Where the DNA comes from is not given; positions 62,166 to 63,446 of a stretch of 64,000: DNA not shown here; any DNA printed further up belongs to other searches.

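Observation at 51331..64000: Expanded family of ~290-aa jelly-roll domains with a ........(Y/F)GN signature: candidate new glycan-cleaving family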

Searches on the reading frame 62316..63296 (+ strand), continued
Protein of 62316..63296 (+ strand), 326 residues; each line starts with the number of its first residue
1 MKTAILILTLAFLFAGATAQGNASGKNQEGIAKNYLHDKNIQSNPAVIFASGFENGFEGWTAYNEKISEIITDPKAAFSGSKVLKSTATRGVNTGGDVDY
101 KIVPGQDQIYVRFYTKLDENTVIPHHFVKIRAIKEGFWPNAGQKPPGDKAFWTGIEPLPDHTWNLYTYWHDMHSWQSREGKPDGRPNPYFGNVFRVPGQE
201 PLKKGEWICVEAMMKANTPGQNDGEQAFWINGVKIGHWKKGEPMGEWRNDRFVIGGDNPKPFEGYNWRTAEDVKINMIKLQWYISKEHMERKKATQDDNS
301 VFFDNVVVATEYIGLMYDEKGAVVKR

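Call 35: search_protein_families(library=pfam, proteins=[P0297, P0347, P0349, P0350, P0362, P0374, P0316, P0311], max_evalue=0.001)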
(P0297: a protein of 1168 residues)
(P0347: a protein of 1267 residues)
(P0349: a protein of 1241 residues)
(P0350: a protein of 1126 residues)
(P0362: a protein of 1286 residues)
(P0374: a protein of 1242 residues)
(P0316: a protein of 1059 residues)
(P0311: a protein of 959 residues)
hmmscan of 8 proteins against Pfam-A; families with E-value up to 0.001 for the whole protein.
P0297 (1168 aa): 2 families
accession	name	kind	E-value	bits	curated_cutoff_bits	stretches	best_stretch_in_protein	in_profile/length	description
PF13385.13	Laminin_G_3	-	1.3e-26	94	27.6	1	559-712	3-151/151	Concanavalin A-like lectin/glucanases superfamily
PF01796.24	OB_ChsH2_C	-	0.00015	22.1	27.1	0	988-1009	7-28/65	ChsH2, C-terminal OB-fold domain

P0347 (1267 aa): 6 families
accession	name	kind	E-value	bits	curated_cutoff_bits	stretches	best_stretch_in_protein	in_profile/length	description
PF17957.7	Big_7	-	4.1e-52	175.1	24.1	3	447-515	1-70/70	Bacterial Ig domain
PF19077.6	Big_13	-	5.2e-11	43.4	27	1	927-975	51-100/102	Bacterial Ig-like domain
PF16656.11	Pur_ac_phosph_N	-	9.2e-10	39.4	30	2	549-627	10-93/93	Purple acid Phosphatase, N-terminal domain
PF13750.12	Big_3_3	-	1.1e-07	32.1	27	0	497-557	3-62/157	Bacterial Ig-like domain (group 3)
PF00041.27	fn3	-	5.4e-07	30.2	25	0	542-624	3-82/84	Fibronectin type III domain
PF16655.11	PhoD_N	-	0.00035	21.5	30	0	97-139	46-88/90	PhoD-like phosphatase, N-terminal domain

P0349 (1241 aa): 6 families
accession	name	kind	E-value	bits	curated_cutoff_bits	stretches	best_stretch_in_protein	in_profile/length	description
PF17957.7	Big_7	-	3.8e-72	239.3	24.1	4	525-593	1-70/70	Bacterial Ig domain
PF19077.6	Big_13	-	5.1e-19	69.1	27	3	202-234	70-102/102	Bacterial Ig-like domain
PF13750.12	Big_3_3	-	5.6e-15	55.8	27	1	483-547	3-71/157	Bacterial Ig-like domain (group 3)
PF02494.22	HYR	-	4.5e-05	24.1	21.7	0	207-232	57-81/81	HYR domain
PF00688.24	TGFb_propeptide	-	0.0001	22.5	25.8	0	373-420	188-239/242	TGF-beta propeptide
PF21294.4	Polysacc_lyase_14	-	0.00024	21.3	27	0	801-835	138-171/215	Polysaccharide lyase 14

P0350 (1126 aa): 3 families
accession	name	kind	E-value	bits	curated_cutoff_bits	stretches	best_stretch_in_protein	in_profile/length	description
PF00041.27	fn3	-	4.7e-17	62.4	25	2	312-394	2-78/84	Fibronectin type III domain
PF14099.13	Polysacc_lyase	-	2e-09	38.1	29.9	0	552-598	134-177/210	Polysaccharide lyase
PF21294.4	Polysacc_lyase_14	-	3.1e-06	27.5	27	0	951-988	138-174/215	Polysaccharide lyase 14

P0362 (1286 aa): 7 families
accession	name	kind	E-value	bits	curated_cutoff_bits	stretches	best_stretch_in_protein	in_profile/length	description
PF17957.7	Big_7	-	6e-49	165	24.1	3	568-636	1-70/70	Bacterial Ig domain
PF19077.6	Big_13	-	4.5e-10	40.4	27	1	986-1044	40-100/102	Bacterial Ig-like domain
PF00688.24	TGFb_propeptide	-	1e-08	35.6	25.8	0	107-149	111-156/242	TGF-beta propeptide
PF06848.17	Disaggr_repeat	-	1.4e-05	25.3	33.9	0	201-255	127-179/179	Disaggregatase related repeat domain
PF14099.13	Polysacc_lyase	-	7.1e-05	23.2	29.9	1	1167-1251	111-178/210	Polysaccharide lyase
PF21294.4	Polysacc_lyase_14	-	9.4e-05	22.7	27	0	841-875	138-171/215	Polysaccharide lyase 14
PF13750.12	Big_3_3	-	0.00038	20.6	27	0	1008-1056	4-51/157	Bacterial Ig-like domain (group 3)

P0374 (1242 aa): 4 families
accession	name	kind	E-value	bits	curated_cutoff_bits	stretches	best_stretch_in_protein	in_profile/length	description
PF17957.7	Big_7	-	2.7e-91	300.7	24.1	5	409-477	1-70/70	Bacterial Ig domain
PF13750.12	Big_3_3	-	4.5e-18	65.9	27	1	365-428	3-68/157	Bacterial Ig-like domain (group 3)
PF19077.6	Big_13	-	2.1e-13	51.1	27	0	435-496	37-100/102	Bacterial Ig-like domain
PF11088.13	RL11D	-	8.6e-06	26.4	25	0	540-592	7-57/99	Glycoprotein encoding membrane proteins RL5A and RL6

P0316 (1059 aa): 8 families
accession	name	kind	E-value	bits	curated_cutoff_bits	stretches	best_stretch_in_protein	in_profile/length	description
PF02368.24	Big_2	-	3.1e-35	120.4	22.8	3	302-382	2-79/79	Bacterial Ig-like domain (group 2)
PF21294.4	Polysacc_lyase_14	-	2.7e-23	83.3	27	3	892-1032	57-191/215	Polysaccharide lyase 14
PF22359.2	Big-like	-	3.2e-11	43.7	27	2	339-381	3-45/48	Bacterial Ig-like domain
PF02369.22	Big_1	-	1.8e-10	41.2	34.9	0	657-724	15-80/93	Bacterial Ig-like domain (group 1)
PF14099.13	Polysacc_lyase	-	1.2e-07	32.2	29.9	0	522-593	122-181/210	Polysaccharide lyase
PF02018.23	CBM_4_9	-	1.2e-06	29.3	25.9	0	817-861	2-43/136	Carbohydrate binding domain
PF12985.13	DUF3869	-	0.00062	20.4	24.5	0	329-384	17-70/85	Domain of unknown function (DUF3869)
PF13364.12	BetaGal_ABD2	-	0.00091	20.4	23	0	559-595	50-86/112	Beta-galactosidase second all-beta domain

P0311 (959 aa): 6 families
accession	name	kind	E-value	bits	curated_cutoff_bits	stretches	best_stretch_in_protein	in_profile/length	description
PF13088.12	BNR_2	-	7.6e-29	101.4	31.4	1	293-585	3-270/277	BNR repeat-like domain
PF13385.13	Laminin_G_3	-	7.4e-10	39.6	27.6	1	131-242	41-149/151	Concanavalin A-like lectin/glucanases superfamily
PF02012.26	BNR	-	3.1e-08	32.8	27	0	502-512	2-12/12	BNR/Asp-box repeat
PF24316.1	Tli3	-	7.2e-05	23.6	27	0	280-326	51-99/129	T6SS Tli3 immunity protein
PF21294.4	Polysacc_lyase_14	-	9.2e-05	22.7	27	1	831-869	136-174/215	Polysaccharide lyase 14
PF06439.18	3keto-disac_hyd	-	0.00049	20.6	26.8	0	817-874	104-157/187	3-keto-disaccharide hydrolase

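Call 36: search_solved_structures(query=P0316, max_evalue=1, show_alignments=4)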
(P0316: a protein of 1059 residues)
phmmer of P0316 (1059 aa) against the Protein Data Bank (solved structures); distinct sequences matched with E-value up to 1: 23.
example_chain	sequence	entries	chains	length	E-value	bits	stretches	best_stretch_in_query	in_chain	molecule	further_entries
9ifo_A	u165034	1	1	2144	2.8e-15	58.6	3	636-814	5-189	Teneurin-Like Protein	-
9pt5_A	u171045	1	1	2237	3.1e-15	58.5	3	636-814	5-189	Teneurin-like protein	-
7quz_AAA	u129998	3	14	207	2.4e-08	35.7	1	712-814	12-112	Beta-1,3-glucanase bglH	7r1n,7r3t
7x30_P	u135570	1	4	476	1.5e-07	33.1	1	675-811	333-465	Hoc-like protein ORF90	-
4uid_A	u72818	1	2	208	2.6e-07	32.2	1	661-815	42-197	SURFACE LAYER PROTEIN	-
8gyr_B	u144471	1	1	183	3.5e-06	28.5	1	643-803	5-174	LigA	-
4uj6_A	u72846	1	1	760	6e-06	27.7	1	661-816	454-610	SURFACE LAYER PROTEIN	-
4uic_A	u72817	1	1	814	6.6e-06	27.6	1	661-816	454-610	SURFACE LAYER PROTEIN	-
8gyr_A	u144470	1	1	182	6.9e-06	27.5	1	642-802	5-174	Leptospira Immunoglobulin-like protein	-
6n1a_A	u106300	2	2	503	2.2e-05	25.8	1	255-386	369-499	Carbohydrate-binding protein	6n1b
8zdj_S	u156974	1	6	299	0.0032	18.7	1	729-809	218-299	Tail Tube Protein (gp13)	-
8zdl_S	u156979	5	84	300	0.0032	18.7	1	729-809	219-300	Tail Tube Protein (gp13)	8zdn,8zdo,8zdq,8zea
8zdh_A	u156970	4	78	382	0.0038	18.5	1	643-723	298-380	Major Capsid Protein (gp8)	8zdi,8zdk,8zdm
9cuy_c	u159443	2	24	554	0.011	16.9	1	651-808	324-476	Short tail fiber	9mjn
9kzj_H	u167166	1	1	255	0.015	16.5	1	621-701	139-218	BIG2 domain-containing protein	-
2zzj_A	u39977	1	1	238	0.07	14.3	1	517-586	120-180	Glucuronan lyase A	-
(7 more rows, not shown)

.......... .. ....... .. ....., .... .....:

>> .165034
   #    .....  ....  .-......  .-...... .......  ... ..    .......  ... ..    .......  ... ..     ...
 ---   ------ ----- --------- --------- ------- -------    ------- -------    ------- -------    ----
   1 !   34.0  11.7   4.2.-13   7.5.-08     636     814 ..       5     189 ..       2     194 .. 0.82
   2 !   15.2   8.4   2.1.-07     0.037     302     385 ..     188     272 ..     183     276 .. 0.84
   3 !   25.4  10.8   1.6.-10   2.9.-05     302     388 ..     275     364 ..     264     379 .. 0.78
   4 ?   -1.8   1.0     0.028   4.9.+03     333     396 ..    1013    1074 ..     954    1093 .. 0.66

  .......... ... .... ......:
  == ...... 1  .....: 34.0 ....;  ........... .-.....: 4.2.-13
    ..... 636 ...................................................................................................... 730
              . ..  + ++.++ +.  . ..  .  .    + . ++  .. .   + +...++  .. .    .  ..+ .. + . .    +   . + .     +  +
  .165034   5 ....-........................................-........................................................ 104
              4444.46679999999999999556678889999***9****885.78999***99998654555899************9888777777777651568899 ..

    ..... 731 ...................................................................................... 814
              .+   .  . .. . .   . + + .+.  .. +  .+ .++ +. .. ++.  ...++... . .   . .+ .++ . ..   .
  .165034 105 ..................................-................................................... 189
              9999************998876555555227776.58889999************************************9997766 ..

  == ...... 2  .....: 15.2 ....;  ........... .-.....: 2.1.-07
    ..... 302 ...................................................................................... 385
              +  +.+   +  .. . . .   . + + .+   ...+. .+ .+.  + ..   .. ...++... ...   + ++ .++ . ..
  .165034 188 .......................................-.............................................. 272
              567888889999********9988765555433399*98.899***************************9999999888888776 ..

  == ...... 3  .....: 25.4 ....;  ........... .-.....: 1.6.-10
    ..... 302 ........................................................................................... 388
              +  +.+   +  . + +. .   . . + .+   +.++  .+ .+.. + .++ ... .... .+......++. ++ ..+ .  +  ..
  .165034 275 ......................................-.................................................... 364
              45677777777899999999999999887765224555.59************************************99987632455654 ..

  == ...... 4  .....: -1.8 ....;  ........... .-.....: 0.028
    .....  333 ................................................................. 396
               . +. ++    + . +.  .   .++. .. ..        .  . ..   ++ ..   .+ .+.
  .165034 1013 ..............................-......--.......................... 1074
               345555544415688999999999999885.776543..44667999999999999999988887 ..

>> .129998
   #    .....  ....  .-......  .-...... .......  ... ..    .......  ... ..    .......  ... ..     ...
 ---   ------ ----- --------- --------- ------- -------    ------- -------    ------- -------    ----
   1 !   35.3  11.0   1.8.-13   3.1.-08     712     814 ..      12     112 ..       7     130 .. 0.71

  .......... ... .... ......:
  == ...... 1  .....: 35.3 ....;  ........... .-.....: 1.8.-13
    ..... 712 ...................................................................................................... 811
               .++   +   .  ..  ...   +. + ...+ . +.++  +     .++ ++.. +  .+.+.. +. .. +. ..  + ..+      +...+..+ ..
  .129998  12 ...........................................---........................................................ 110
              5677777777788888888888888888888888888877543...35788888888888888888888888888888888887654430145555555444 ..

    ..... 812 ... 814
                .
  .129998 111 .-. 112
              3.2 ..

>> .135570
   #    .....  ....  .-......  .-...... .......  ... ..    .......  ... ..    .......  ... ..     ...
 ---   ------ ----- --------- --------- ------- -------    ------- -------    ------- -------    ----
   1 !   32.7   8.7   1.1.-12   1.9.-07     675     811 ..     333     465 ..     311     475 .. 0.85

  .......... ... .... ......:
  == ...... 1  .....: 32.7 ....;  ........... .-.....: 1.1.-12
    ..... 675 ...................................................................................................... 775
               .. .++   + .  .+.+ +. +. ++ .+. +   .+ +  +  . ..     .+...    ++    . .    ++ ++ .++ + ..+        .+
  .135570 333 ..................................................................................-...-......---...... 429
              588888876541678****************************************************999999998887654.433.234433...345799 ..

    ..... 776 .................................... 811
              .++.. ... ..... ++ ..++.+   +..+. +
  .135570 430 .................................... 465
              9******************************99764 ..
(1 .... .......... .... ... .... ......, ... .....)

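Call 44: search_protein_families(library=phrogs, proteins=[window:62316-63296:+], max_evalue=0.01)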
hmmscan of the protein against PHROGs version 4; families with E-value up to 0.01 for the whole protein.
window:62316-63296:+ (326 aa): 0 families

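Call 62: find_encoding_contigs(protein=P0081, flank=10000, max_places=1)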
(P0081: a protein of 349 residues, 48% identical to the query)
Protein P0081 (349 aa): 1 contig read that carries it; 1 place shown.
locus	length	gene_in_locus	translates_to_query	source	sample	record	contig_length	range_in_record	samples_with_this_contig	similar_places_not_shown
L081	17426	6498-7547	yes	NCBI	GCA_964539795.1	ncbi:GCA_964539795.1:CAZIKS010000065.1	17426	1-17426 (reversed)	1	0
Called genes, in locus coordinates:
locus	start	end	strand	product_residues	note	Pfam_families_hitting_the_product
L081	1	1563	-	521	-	?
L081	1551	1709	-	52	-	-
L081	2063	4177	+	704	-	PF12715:Abhydrolase_7 (faint), PF05448:AXE1 (weak), PF02129:Peptidase_S15 (weak), PF22244:GCE_fung (faint), PF01738:DLH (weak), PF00326:Peptidase_S9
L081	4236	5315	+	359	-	-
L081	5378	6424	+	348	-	-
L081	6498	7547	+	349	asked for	-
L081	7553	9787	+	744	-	-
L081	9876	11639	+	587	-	-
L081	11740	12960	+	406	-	-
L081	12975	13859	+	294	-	-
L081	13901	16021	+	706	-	-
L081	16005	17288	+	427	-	PF00657:Lipase_GDSL (weak), PF13472:Lipase_GDSL_2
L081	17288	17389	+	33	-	-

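Call 63: find_encoding_contigs(protein=P0079, flank=10000, max_places=1)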
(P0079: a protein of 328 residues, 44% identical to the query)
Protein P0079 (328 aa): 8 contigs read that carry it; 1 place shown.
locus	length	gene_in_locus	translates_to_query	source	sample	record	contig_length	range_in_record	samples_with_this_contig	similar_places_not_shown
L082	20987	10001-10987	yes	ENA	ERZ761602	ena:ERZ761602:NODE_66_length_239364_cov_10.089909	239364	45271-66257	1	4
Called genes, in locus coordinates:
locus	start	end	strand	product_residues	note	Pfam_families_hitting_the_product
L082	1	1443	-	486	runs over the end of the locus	-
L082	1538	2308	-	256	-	PF04376:ATE_N, PF04377:ATE_C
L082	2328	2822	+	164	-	PF01814:Hemerythrin (weak)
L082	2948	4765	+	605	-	PF04371:PAD_porph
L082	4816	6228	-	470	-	PF00115:COX1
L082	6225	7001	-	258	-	PF00034:Cytochrom_C (faint), PF13442:Cytochrome_CBB3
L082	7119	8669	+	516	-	-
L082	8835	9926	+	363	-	PF00657:Lipase_GDSL (faint), PF13472:Lipase_GDSL_2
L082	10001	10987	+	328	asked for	-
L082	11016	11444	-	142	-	-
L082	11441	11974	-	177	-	-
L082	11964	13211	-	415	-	-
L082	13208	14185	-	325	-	PF02424:ApbE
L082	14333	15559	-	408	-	PF24827:AstE_AspA_cat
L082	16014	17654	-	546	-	PF00756:Esterase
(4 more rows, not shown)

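Call 64: find_encoding_contigs(protein=P0064, flank=10000, max_places=1)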
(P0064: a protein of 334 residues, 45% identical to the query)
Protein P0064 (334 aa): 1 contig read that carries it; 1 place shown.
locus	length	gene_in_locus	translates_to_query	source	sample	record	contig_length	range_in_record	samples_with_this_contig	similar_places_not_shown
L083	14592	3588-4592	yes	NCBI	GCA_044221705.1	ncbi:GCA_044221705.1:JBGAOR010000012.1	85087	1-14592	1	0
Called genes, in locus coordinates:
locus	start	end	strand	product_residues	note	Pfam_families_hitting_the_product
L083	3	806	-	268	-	?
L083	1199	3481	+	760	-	PF14870:PSII_BNR (weak)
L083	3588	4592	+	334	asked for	-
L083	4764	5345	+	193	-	-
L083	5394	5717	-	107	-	-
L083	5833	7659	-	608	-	-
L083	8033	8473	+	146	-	-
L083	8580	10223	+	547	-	PF25919:BSH_CusB (faint), PF25954:Beta-barrel_RND_2, PF25975:CzcB_C, PF25989:YknX_C (weak)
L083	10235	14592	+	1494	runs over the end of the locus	PF00873:ACR_tran, PF02355:SecD_SecF_C (faint), PF03176:MMPL (faint), PF02321:OEP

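Call 67: search_protein_families(library=pfam, proteins=[L058:14100-16256:+, L058:1361-3415:+, L058:3464-4495:+, L058:12507-14066:+, L058:16308-17933:+, L058:17930-19756:+, L036:11234-12364:+, L036:12397-13812:+, L005:5895-7049:+, L005:4335-5117:+], max_evalue=0.001)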
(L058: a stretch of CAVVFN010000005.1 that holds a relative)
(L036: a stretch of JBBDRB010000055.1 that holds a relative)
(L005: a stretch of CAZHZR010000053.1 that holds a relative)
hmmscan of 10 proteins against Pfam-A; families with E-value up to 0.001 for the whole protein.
L058:14100-16256:+ (718 aa): 0 families

L058:1361-3415:+ (684 aa): 7 families
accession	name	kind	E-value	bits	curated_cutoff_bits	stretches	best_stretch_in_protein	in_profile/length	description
PF05448.18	AXE1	-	3.1e-08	33.2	21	1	99-251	49-206/321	Acetyl xylan esterase (AXE1)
PF12715.13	Abhydrolase_7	-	1.8e-07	31.1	21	1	75-146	57-127/388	Abhydrolase family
PF10142.15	PhoPQ_related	-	0.00014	21.1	20.3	0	217-252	168-203/367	PhoPQ-activated pathogenicity-related protein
PF22244.2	GCE_fung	-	0.00022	21.6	27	0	203-248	85-132/231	Glucuronyl esterase, fungi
PF01738.24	DLH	-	0.00029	20.9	21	1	155-257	35-133/217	Dienelactone hydrolase family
PF12740.14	PETase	-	0.00035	20.5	28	0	216-252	120-156/263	PET hydrolase-like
PF02129.25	Peptidase_S15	-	0.00062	20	23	0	120-259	6-134/262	X-Pro dipeptidyl-peptidase (S15 family)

L058:3464-4495:+ (343 aa): 1 family
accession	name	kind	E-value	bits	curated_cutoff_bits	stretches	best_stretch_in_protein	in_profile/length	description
PF00248.27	Aldo_ket_red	-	1.2e-24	87.4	24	1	60-249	5-192/291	Aldo/keto reductase family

L058:12507-14066:+ (519 aa): 1 family
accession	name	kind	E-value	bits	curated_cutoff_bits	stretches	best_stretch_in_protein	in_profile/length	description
PF00150.24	Cellulase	-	4.2e-38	131.8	23.5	1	221-482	19-268/272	Cellulase (glycosyl hydrolase family 5)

L058:16308-17933:+ (541 aa): 2 families
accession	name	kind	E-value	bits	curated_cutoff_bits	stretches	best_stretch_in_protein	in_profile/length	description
PF13229.12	Beta_helix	-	5.8e-07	29.7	25.9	0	270-417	2-143/158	Right handed beta helix region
PF05048.19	NosD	-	3e-05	24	23.6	1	203-395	12-205/212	Periplasmic copper-binding protein (NosD)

L058:17930-19756:+ (608 aa): 3 families
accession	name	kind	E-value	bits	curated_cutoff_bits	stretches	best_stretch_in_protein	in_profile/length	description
PF13229.12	Beta_helix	-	1.4e-06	28.5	25.9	1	289-374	69-156/158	Right handed beta helix region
PF16656.11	Pur_ac_phosph_N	-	9.4e-06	26.5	30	1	53-121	8-82/93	Purple acid Phosphatase, N-terminal domain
PF05048.19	NosD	-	0.0001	22.3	23.6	1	233-376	41-169/212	Periplasmic copper-binding protein (NosD)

L036:11234-12364:+ (376 aa): 1 family
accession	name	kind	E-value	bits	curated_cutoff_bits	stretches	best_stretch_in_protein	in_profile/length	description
PF04909.20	Amidohydro_2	-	2.9e-23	83.5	26.4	1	142-371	95-287/289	Amidohydrolase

L036:12397-13812:+ (471 aa): 2 families
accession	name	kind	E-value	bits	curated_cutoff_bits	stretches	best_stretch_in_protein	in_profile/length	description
PF21252.2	Glyco_hydro_109_C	-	1e-39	136.2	27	1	195-346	3-164/187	Glycosyl hydrolase 109, C-terminal domain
PF01408.29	GFO_IDH_MocA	-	3.3e-12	47.6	24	1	58-177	1-113/120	Oxidoreductase family, NAD-binding Rossmann fold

L005:5895-7049:+ (384 aa): 1 family
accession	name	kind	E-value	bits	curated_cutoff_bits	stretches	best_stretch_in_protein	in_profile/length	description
PF01380.27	SIS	-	8.1e-11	42.3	25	1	56-183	7-125/131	SIS domain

L005:4335-5117:+ (260 aa): 7 families
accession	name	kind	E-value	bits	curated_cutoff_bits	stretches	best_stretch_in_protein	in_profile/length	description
PF00455.28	DeoRC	-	7.7e-54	182.4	31.8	1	82-239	2-159/160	DeoR C terminal sensor domain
PF08220.18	HTH_DeoR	-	2.9e-17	62.6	21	1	12-65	1-54/57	DeoR-like helix-turn-helix domain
PF08279.18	HTH_11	-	9.1e-09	35.5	25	1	12-61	1-51/55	HTH domain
PF00392.27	GntR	-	1.5e-05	25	27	1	28-64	27-63/64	Bacterial regulatory proteins, gntR family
PF01022.26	HTH_5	-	4.6e-05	23.6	22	1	12-55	3-45/47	Bacterial regulatory protein, arsR family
PF08280.17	HTH_Mga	-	5.2e-05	23.6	23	1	13-50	7-44/59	M protein trans-acting positive regulator (MGA) HTH domain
PF01047.28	MarR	-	6.7e-05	23.1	24.6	1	15-58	7-50/59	MarR family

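Call 72: find_encoding_contigs(protein=P0019, flank=6000, max_places=1)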
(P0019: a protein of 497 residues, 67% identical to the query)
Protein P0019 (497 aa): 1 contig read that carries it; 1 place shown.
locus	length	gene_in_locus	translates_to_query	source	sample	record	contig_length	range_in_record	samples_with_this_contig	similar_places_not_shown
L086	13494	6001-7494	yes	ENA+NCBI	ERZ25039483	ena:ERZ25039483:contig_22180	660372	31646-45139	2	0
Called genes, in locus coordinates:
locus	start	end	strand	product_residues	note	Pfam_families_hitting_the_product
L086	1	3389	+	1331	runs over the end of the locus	PF18962:Por_Secre_tail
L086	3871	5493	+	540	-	-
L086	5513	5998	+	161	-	PF18962:Por_Secre_tail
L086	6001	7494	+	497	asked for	-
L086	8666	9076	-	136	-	-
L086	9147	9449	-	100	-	PF01909:NTP_transf_2 (weak), PF18765:Polbeta (weak)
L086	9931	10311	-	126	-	-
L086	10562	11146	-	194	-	PF17170:DUF5128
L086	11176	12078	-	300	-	PF17170:DUF5128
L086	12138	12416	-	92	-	PF01609:DDE_Tnp_1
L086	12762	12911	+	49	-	-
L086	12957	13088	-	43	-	-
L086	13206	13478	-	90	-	PF17170:DUF5128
